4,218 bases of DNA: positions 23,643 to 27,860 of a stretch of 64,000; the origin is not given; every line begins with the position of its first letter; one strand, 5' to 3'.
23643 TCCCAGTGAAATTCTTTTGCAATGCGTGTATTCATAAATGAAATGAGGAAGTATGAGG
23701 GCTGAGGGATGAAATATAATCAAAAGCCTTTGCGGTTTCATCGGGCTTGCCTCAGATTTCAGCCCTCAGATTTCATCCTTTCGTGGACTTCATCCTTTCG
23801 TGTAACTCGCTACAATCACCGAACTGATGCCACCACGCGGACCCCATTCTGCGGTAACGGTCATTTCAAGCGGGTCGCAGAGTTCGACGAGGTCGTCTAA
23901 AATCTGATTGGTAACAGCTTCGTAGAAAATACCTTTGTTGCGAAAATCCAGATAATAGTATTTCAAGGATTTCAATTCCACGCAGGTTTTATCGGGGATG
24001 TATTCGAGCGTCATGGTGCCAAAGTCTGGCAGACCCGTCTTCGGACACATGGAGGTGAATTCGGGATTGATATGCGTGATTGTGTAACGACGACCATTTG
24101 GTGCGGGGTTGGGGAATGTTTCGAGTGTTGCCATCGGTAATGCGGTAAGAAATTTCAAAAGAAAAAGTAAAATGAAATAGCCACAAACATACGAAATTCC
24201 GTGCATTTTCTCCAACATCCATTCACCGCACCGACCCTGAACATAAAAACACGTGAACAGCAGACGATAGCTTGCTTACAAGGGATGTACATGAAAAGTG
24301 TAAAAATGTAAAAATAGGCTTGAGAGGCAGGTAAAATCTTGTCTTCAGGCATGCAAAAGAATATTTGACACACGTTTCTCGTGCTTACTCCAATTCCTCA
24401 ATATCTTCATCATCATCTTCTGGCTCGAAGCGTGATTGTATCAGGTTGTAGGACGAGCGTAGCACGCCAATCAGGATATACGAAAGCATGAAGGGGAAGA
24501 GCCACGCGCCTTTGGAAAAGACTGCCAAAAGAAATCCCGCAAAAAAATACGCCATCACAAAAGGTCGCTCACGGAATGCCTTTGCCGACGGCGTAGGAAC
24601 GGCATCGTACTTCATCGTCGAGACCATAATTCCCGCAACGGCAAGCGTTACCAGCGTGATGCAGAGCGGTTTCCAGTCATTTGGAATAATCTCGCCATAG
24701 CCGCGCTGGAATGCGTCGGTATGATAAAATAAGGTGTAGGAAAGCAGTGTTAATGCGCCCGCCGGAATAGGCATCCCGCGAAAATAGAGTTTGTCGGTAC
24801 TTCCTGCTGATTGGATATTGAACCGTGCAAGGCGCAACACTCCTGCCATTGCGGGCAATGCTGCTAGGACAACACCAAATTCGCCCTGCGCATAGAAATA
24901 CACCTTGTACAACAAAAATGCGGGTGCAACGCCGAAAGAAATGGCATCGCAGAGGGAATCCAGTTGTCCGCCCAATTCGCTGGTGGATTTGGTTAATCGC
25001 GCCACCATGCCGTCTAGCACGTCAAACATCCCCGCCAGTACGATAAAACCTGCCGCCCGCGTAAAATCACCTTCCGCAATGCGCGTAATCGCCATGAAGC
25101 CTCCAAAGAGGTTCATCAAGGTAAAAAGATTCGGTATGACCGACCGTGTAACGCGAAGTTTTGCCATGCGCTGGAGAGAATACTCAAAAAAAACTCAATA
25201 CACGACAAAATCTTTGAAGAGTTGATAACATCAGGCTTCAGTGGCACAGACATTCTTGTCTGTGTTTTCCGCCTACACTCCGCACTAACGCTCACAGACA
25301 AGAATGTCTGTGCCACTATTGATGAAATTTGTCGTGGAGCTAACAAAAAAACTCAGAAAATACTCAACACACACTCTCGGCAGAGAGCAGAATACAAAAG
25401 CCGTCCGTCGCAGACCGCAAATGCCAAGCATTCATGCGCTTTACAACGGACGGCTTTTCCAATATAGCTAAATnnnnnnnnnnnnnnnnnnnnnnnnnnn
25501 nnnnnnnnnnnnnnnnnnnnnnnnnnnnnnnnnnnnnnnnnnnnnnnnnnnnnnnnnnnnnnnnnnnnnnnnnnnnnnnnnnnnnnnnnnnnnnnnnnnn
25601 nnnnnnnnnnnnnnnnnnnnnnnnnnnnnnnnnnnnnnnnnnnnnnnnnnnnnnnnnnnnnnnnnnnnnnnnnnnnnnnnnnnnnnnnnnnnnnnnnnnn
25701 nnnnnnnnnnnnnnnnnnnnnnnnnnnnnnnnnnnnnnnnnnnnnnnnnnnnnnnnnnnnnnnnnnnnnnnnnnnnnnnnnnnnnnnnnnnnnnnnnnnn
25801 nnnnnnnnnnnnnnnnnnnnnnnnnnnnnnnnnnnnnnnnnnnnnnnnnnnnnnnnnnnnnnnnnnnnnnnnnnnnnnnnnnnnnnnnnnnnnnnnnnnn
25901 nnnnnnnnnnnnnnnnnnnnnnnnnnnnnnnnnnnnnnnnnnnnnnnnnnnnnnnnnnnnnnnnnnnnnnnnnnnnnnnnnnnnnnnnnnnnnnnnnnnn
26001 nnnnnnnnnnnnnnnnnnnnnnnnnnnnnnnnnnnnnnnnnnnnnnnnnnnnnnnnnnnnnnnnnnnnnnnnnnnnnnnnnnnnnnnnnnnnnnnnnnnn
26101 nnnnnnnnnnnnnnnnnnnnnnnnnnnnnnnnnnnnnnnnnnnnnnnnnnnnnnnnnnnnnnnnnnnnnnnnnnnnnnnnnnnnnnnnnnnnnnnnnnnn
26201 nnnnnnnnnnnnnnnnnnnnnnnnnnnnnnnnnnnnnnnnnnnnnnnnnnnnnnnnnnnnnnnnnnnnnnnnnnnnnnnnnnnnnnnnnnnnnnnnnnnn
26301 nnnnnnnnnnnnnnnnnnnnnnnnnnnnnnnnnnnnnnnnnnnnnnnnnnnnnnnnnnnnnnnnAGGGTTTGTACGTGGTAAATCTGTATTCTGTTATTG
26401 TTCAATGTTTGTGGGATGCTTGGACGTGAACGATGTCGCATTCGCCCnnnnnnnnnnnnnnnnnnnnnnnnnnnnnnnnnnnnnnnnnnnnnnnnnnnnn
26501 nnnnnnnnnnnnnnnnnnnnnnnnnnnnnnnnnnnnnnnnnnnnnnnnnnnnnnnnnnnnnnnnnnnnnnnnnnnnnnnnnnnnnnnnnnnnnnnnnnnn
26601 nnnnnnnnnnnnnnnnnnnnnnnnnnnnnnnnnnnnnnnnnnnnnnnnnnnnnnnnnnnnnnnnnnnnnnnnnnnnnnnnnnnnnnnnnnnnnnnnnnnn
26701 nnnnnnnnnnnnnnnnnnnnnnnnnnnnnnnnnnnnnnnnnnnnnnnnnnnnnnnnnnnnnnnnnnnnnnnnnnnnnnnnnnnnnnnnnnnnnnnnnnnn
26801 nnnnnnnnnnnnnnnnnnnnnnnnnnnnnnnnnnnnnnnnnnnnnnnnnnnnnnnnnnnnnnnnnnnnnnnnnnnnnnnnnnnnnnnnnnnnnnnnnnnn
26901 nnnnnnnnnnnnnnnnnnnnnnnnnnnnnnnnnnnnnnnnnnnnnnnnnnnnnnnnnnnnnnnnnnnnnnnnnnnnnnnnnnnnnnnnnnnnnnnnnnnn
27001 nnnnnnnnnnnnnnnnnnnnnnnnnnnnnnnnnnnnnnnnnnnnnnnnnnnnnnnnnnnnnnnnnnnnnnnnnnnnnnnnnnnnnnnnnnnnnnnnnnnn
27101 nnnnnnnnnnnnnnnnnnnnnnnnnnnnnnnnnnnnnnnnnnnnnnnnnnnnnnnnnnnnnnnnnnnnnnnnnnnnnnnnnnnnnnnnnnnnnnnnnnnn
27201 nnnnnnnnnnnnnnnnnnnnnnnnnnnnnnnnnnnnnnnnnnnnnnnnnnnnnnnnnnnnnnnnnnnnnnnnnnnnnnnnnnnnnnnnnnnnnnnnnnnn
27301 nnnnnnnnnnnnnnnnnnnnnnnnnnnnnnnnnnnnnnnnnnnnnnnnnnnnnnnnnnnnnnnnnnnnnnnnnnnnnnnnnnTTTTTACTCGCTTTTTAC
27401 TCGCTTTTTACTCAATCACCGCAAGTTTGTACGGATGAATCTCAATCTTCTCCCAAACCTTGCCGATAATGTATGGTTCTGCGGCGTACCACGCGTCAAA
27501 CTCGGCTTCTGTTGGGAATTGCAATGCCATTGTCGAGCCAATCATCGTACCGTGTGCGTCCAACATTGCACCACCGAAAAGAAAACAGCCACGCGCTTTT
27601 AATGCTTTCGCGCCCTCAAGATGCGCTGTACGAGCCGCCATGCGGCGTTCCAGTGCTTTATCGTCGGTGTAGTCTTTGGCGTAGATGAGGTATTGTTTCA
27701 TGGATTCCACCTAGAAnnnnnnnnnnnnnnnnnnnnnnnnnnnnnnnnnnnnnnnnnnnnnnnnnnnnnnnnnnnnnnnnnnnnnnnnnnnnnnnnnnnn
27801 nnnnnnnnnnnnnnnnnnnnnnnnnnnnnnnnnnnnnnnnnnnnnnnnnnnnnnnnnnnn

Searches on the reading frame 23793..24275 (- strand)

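Call 26: search_protein_families(library=pfam, proteins=[window:23793-24275:-], max_evalue=0.0001)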
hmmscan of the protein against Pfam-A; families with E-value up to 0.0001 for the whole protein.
window:23793-24275:- (161 aa): 1 family
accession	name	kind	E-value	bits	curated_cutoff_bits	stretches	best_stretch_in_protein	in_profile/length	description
PF14489.11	QueF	-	1.3e-29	102.6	27.3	1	83-160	1-78/81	QueF-like protein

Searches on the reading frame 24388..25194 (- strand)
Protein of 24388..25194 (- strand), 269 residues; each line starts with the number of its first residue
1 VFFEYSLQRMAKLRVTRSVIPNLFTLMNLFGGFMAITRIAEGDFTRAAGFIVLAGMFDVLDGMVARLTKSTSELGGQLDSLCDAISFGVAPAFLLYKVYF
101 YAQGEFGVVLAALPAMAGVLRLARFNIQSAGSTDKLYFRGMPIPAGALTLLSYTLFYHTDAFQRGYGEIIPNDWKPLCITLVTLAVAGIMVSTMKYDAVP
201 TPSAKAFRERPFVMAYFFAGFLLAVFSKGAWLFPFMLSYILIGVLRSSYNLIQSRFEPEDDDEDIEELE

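Call 26: search_protein_families(library=pfam, proteins=[window:24388-25194:-], max_evalue=0.0001)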
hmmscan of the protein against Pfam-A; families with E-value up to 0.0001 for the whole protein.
window:24388-25194:- (269 aa): 1 family
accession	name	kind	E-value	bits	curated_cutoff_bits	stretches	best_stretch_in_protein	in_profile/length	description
PF01066.26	CDP-OH_P_transf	-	7e-19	69.2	22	1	19-166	2-138/152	CDP-alcohol phosphatidyltransferase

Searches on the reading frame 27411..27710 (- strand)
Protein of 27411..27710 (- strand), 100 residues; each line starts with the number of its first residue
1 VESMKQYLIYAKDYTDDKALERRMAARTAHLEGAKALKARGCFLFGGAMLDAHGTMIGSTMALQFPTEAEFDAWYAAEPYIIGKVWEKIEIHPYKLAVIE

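Call 26: search_protein_families(library=pfam, proteins=[window:27411-27710:-], max_evalue=0.0001)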
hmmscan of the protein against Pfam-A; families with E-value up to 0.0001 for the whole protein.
window:27411-27710:- (100 aa): 1 family
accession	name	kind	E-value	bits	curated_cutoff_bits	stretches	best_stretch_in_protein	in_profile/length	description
PF03795.20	YCII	-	8.3e-12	45.9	24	1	7-94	3-94/95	YCII-related domain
